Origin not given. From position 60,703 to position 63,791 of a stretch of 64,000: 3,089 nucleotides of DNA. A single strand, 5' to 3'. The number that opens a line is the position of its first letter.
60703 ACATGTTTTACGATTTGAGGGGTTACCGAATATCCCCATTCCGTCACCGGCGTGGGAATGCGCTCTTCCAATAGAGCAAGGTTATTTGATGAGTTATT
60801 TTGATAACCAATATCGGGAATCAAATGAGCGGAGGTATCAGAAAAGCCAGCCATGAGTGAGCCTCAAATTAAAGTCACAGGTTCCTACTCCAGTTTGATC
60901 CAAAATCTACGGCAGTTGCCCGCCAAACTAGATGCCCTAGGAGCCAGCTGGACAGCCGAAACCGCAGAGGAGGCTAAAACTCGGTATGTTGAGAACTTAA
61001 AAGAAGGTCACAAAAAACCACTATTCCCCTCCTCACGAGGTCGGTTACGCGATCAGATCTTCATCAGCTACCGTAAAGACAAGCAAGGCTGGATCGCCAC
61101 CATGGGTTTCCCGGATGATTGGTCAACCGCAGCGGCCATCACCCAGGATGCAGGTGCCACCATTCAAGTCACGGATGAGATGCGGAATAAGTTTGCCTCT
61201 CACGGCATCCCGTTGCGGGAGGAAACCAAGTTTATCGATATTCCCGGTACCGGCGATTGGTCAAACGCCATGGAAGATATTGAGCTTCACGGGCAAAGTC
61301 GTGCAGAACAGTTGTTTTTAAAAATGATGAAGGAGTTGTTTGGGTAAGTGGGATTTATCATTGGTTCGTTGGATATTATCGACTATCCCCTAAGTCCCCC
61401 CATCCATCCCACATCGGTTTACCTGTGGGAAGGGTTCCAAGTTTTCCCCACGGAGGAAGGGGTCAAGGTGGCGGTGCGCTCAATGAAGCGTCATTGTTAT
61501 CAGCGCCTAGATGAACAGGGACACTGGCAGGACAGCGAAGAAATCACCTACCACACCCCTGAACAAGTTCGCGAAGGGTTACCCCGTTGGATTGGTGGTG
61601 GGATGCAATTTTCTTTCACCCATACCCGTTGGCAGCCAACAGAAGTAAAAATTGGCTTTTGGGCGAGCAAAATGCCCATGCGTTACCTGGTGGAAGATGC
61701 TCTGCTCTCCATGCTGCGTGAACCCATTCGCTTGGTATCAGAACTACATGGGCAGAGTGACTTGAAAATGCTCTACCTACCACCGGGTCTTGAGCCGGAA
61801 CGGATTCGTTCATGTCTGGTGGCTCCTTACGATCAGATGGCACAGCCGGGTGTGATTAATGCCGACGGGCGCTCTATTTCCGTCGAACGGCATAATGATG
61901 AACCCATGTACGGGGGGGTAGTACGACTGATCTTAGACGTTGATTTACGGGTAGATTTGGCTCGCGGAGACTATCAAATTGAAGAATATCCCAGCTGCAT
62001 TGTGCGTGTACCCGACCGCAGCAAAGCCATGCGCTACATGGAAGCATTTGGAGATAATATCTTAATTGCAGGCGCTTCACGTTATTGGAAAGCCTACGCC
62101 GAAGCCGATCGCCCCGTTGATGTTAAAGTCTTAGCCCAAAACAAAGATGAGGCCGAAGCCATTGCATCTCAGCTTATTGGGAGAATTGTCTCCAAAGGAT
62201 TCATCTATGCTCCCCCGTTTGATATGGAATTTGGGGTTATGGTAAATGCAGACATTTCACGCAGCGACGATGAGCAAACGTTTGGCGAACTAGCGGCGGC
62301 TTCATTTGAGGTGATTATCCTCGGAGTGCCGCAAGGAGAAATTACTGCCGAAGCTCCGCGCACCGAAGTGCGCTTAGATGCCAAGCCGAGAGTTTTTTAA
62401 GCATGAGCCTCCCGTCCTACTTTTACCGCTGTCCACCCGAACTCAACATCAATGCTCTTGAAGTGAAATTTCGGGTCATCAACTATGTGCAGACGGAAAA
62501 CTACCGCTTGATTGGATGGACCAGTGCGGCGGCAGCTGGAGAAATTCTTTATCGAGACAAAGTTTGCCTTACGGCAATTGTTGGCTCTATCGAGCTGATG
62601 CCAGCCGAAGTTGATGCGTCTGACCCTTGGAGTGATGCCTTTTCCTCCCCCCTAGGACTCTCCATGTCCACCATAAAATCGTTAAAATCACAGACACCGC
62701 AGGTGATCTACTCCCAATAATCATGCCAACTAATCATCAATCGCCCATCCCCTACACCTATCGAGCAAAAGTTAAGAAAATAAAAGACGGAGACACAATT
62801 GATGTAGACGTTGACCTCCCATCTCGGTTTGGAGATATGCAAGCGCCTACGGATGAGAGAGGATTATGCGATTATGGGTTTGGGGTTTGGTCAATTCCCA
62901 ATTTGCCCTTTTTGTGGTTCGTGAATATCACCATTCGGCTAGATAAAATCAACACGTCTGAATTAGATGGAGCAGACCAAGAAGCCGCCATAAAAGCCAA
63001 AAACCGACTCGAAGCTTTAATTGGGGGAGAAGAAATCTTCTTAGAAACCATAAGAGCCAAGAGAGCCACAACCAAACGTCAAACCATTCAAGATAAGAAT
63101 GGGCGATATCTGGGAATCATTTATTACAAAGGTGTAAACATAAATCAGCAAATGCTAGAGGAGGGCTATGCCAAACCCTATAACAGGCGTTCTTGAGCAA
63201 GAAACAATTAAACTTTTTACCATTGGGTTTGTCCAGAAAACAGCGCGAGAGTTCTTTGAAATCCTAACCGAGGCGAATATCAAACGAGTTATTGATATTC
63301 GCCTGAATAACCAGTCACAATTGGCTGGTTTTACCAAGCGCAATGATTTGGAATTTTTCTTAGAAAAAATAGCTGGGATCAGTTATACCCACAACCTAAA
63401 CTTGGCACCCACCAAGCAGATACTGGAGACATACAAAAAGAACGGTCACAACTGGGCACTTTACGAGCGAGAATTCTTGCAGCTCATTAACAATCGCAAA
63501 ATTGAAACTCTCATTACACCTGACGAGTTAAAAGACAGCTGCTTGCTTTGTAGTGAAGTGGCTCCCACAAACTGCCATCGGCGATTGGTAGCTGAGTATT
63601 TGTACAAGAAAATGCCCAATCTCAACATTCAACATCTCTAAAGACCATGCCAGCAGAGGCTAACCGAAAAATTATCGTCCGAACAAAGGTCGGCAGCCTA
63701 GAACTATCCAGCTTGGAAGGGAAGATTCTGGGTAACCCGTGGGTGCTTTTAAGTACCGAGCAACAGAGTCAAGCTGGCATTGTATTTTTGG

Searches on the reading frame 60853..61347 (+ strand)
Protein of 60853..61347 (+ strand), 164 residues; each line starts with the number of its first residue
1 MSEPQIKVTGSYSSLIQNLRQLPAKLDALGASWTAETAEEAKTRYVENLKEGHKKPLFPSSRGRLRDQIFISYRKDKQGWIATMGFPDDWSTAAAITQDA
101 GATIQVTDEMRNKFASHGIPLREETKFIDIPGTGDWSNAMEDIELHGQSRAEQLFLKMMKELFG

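Call 33: search_protein_families(library=pfam, proteins=[window:60853-61347:+], max_evalue=0.1)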
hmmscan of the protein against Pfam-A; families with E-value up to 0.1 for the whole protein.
window:60853-61347:+ (164 aa): 1 family
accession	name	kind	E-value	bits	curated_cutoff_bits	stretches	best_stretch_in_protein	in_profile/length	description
PF04883.17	HK97-gp10_like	-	0.043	15.2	21.4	0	14-75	2-55/78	Bacteriophage HK97-gp10, putative tail-component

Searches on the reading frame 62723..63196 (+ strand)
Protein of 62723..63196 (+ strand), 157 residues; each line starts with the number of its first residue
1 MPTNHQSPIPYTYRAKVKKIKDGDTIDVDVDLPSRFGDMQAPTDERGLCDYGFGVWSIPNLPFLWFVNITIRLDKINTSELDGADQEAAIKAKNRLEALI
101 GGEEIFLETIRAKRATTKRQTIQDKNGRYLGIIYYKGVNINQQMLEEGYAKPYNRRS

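Call 33: search_protein_families(library=pfam, proteins=[window:62723-63196:+], max_evalue=0.1)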
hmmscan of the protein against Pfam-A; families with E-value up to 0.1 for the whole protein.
window:62723-63196:+ (157 aa): 1 family
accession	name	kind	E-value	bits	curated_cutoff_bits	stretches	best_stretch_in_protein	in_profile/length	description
PF00565.23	SNase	-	3.5e-08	34.3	21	1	71-154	2-78/107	Staphylococcal nuclease homologue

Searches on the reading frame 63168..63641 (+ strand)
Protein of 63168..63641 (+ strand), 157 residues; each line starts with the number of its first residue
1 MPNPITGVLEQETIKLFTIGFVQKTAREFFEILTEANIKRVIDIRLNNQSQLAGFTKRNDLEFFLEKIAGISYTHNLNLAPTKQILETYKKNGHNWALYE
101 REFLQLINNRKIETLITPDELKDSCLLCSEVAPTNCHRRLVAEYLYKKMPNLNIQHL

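Call 33: search_protein_families(library=pfam, proteins=[window:63168-63641:+], max_evalue=0.1)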
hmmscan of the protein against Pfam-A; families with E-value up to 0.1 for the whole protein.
window:63168-63641:+ (157 aa): 3 families
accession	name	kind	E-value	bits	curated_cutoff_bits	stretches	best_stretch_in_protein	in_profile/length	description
PF04343.18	DUF488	-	6.5e-21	75.6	22.2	1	26-145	2-121/121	Domain of unknown function DUF488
PF22751.1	DUF488-N3a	-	1.2e-07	32.5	27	1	78-147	41-116/118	Active DUF488-N3 subclade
PF10865.14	DUF2703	-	0.066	13.7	23.6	0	106-151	66-113/120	Domain of unknown function (DUF2703)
